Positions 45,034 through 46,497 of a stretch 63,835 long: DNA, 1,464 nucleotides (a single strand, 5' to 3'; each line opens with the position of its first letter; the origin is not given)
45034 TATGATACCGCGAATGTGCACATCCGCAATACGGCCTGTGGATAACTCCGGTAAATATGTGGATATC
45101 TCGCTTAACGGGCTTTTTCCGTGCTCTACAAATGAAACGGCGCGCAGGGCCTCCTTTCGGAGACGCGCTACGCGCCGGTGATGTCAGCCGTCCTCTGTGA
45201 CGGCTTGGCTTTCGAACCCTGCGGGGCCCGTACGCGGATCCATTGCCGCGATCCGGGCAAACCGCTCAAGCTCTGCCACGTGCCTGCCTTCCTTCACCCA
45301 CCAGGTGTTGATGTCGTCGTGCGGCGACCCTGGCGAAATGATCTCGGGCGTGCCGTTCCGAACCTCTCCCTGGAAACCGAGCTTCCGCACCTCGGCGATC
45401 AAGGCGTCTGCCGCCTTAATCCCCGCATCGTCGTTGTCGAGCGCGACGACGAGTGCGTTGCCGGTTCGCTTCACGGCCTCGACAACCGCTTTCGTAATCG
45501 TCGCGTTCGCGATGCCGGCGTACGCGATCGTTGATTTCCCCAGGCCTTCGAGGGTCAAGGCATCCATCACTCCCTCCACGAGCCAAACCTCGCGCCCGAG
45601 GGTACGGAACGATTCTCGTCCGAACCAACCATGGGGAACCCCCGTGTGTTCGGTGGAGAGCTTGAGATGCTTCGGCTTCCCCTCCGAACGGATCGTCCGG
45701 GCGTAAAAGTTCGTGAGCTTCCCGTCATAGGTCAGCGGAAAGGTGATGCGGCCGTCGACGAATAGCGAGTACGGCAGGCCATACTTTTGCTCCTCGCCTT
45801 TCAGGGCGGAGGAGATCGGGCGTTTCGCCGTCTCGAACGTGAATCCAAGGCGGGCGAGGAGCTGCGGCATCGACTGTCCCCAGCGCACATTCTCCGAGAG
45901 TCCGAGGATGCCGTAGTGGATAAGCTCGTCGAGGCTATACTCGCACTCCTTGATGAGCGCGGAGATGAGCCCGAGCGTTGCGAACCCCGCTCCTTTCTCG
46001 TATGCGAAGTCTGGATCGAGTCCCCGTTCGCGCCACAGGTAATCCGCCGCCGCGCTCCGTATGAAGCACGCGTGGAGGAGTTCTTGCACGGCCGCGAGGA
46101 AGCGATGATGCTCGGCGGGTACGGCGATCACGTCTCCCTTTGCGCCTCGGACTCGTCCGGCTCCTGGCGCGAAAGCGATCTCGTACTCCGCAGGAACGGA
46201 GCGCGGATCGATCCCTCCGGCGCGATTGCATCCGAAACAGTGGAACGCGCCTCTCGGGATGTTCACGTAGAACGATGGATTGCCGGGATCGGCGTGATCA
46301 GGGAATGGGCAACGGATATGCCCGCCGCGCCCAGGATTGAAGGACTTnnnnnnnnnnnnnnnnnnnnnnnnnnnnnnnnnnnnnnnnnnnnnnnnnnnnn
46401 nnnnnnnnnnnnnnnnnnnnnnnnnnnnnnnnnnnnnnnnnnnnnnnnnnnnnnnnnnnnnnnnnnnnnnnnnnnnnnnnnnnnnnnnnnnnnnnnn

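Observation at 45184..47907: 907-aa fusion of a PD-(D/E)xK (RecB/Cas4-like) nuclease-like region to a DnaG-type zf-CHC2 + TOPRIM primase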

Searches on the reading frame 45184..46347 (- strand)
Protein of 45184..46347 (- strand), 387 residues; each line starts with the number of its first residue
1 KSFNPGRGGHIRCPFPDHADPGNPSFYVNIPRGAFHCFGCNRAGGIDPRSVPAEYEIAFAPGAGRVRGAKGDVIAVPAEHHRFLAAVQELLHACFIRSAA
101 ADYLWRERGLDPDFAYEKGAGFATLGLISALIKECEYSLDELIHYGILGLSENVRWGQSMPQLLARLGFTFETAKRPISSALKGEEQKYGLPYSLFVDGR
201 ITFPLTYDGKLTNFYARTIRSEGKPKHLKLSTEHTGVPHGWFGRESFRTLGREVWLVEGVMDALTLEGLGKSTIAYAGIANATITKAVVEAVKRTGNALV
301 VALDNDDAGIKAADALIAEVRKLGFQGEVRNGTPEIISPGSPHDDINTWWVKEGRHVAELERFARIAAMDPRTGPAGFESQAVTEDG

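Call 54: search_solved_structures(query=window:45184-46347:-, max_evalue=0.01, show_alignments=1)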
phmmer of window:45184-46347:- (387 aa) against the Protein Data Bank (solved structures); distinct sequences matched with E-value up to 0.01: 1.
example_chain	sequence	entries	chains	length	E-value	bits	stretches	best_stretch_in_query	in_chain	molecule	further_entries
2au3_A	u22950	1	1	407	1.5e-07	34.1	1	10-131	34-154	DNA primase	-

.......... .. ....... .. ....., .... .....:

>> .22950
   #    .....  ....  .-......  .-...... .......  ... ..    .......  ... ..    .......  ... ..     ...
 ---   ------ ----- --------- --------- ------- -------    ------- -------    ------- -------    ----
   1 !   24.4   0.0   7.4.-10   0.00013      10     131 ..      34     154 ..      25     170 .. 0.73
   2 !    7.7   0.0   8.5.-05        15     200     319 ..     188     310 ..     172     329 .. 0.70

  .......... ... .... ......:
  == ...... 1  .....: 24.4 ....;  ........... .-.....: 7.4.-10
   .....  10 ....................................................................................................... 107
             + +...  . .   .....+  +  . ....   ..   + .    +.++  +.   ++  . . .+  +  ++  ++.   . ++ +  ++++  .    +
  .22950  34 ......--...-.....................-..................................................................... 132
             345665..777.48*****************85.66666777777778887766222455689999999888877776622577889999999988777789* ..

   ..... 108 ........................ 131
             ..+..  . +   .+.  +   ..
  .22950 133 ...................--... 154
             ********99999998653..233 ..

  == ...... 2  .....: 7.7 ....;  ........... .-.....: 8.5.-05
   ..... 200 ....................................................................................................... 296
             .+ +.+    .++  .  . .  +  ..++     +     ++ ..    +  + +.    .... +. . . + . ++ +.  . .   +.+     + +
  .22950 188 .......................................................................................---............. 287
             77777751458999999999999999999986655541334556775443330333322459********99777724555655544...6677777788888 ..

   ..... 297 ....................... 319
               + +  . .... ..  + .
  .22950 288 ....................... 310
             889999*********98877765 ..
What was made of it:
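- Checked: Aquifex DnaG 2au3, 1.5e-7 (call 54).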
